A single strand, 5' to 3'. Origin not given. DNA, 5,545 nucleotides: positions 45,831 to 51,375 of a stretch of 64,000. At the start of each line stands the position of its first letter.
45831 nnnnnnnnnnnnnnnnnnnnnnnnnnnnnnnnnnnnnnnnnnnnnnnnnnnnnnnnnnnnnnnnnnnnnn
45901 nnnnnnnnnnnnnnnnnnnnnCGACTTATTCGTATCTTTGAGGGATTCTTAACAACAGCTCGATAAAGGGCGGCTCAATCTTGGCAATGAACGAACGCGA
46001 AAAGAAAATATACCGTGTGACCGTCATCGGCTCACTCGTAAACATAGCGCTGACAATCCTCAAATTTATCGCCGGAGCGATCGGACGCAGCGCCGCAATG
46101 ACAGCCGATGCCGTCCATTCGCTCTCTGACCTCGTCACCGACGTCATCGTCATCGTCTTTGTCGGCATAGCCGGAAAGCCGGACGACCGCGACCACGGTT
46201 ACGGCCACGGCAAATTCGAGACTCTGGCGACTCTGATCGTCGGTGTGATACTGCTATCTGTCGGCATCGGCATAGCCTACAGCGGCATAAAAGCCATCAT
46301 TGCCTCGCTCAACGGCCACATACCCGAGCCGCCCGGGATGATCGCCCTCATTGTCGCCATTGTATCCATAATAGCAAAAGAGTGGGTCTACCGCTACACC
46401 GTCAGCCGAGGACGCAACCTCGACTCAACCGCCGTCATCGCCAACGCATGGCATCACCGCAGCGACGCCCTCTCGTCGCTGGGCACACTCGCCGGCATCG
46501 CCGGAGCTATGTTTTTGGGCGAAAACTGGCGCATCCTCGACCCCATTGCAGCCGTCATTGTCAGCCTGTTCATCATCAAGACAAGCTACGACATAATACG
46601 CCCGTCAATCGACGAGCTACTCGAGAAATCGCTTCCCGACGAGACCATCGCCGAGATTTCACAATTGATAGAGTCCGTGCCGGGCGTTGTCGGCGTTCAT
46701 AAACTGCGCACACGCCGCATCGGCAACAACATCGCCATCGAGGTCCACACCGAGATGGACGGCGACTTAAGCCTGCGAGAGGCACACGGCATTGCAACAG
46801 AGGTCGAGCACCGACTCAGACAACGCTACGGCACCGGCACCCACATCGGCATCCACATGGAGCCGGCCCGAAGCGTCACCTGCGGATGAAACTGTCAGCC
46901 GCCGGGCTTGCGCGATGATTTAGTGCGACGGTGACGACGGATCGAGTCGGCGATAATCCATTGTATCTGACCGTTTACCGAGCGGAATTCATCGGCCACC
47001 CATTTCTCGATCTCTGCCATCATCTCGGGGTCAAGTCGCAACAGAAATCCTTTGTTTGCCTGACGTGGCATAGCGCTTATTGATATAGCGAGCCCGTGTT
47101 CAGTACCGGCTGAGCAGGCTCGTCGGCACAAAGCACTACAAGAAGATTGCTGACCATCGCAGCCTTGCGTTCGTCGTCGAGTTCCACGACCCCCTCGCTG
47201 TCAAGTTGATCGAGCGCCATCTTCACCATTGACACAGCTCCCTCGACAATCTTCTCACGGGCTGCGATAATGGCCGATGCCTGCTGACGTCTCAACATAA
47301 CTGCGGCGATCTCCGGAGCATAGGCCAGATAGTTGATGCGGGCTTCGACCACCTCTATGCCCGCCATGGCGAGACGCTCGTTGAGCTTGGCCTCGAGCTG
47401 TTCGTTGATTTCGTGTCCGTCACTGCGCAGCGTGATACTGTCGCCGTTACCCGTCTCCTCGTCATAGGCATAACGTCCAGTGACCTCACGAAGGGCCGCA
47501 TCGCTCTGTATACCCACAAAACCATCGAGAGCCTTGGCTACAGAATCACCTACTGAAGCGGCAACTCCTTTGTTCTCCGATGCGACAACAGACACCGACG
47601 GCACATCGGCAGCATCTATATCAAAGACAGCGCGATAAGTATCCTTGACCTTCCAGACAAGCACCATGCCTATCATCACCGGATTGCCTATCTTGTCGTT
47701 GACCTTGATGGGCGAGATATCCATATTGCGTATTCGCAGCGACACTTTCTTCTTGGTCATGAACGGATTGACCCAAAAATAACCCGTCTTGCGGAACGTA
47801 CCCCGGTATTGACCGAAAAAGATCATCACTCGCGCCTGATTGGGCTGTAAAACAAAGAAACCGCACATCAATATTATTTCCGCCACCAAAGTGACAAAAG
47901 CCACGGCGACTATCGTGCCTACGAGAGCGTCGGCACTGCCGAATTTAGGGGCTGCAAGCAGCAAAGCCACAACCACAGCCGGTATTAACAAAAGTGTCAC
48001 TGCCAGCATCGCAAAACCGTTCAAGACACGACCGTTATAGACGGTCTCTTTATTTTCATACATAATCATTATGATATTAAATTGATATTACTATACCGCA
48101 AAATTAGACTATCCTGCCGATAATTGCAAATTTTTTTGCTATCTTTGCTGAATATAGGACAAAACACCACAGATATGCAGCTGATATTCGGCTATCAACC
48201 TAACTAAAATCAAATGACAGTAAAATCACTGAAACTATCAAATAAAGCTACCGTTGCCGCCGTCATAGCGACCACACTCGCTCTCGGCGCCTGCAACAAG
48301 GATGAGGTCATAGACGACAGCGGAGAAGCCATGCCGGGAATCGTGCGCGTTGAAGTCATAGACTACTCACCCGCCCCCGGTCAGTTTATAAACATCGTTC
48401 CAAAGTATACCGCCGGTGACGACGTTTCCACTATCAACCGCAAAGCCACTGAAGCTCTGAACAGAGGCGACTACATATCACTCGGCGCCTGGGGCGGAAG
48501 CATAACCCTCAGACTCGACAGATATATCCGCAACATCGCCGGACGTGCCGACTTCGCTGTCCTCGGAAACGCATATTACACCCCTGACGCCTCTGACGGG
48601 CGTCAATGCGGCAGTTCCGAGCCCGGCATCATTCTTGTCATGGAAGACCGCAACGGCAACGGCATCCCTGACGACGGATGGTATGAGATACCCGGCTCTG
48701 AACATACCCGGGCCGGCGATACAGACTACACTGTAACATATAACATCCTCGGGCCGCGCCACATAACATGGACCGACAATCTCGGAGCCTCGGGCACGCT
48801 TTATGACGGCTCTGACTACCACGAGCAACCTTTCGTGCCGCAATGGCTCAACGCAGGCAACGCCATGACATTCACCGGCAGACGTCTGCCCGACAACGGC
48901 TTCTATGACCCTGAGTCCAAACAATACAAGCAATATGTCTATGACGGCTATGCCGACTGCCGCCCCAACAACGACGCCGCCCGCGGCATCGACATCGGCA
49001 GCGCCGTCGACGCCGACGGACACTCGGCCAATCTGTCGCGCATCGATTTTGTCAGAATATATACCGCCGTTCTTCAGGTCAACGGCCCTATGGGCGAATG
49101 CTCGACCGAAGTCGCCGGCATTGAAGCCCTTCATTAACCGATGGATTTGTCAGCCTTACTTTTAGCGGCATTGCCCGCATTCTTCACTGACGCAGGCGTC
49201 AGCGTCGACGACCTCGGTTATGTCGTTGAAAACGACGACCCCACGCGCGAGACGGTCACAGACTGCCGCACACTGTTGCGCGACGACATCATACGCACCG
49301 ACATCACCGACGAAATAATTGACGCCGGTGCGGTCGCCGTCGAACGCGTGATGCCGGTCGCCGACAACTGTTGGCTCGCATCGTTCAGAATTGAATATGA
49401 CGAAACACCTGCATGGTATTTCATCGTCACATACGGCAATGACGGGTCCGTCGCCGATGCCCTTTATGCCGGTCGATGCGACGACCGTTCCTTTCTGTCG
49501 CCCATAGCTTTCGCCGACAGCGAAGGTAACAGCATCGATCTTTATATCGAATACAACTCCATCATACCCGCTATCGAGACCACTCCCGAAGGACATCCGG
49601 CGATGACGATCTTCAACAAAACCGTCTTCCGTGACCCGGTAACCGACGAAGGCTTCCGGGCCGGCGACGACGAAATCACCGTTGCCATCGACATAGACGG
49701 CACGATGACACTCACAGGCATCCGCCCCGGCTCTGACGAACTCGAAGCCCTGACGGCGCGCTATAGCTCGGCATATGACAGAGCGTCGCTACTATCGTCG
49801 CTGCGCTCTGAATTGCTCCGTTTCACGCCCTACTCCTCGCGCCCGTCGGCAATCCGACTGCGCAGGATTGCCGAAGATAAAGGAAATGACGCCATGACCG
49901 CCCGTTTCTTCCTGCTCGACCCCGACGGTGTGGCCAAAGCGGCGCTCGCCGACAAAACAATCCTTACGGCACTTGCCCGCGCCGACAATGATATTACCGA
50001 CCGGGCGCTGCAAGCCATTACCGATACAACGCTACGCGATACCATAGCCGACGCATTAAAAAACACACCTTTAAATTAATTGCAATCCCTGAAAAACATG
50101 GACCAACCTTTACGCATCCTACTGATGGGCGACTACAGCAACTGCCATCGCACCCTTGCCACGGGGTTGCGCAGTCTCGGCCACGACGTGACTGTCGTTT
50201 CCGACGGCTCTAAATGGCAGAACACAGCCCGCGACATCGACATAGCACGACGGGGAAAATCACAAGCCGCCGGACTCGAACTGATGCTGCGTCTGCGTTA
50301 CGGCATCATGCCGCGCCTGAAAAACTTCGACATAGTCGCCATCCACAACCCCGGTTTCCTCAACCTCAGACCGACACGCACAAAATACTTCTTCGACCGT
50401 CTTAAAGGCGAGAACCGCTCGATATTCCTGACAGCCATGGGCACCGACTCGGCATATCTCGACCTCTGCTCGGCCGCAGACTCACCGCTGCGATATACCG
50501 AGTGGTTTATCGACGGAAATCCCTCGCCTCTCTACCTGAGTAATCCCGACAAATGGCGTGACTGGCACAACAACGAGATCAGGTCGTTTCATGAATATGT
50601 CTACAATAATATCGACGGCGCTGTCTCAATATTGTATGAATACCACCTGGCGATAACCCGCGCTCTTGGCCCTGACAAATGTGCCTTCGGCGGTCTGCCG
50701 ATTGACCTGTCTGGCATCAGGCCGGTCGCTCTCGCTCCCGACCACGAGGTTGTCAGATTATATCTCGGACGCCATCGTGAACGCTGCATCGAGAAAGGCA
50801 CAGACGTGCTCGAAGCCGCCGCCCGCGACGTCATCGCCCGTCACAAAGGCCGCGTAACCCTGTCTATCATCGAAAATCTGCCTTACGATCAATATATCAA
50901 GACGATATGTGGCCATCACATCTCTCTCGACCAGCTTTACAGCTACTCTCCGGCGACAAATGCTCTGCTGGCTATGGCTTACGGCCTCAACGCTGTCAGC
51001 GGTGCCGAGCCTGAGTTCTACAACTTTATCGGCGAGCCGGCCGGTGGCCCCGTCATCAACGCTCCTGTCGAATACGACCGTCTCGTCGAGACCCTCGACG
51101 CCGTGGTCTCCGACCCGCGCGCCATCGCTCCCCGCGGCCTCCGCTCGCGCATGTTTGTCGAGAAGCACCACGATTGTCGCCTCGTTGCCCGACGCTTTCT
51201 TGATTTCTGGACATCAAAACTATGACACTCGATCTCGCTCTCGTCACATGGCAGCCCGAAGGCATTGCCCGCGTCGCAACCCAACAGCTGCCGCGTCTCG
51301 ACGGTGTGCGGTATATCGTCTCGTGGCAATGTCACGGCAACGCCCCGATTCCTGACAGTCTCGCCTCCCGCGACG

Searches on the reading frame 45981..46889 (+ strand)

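Call 11: search_protein_families(library=pfam, proteins=[window:45981-46889:+], max_evalue=0.001)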
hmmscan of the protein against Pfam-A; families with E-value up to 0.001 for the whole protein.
window:45981-46889:+ (302 aa): 2 families
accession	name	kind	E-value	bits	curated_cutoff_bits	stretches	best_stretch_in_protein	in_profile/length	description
PF01545.26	Cation_efflux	-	1.1e-48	166.1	26.6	1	16-214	3-198/198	Cation efflux family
PF16916.11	ZT_dimer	-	9.2e-29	99.7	26.7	1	218-295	1-77/78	Dimerisation domain of Zinc Transporter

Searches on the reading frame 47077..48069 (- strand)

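Call 11: search_protein_families(library=pfam, proteins=[window:47077-48069:-], max_evalue=0.001)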
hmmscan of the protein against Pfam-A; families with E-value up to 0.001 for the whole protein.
window:47077-48069:- (330 aa): 1 family
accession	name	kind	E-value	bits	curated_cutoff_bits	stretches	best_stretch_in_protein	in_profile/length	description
PF01145.31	Band_7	-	2.3e-19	70.5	23.6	1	73-275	2-172/176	SPFH domain / Band 7 family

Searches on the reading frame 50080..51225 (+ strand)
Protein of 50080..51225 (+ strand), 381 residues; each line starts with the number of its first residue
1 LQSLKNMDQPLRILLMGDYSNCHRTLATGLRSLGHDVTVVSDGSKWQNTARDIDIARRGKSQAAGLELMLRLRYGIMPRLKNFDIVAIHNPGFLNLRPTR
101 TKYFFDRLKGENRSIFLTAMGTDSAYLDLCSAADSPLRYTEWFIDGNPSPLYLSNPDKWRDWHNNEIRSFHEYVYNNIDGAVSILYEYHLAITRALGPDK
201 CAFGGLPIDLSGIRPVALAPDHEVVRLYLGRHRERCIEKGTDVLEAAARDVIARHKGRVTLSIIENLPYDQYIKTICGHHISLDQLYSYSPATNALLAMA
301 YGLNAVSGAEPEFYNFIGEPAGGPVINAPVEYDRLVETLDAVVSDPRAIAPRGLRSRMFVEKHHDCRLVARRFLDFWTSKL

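Call 11: search_protein_families(library=pfam, proteins=[window:50080-51225:+], max_evalue=0.001)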
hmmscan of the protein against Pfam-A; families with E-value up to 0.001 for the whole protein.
window:50080-51225:+ (381 aa): 1 family
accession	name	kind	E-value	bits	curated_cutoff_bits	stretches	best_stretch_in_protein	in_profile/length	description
PF13439.12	Glyco_transf_4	-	0.00049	20.6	28.5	0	24-94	9-84/170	Glycosyltransferase Family 4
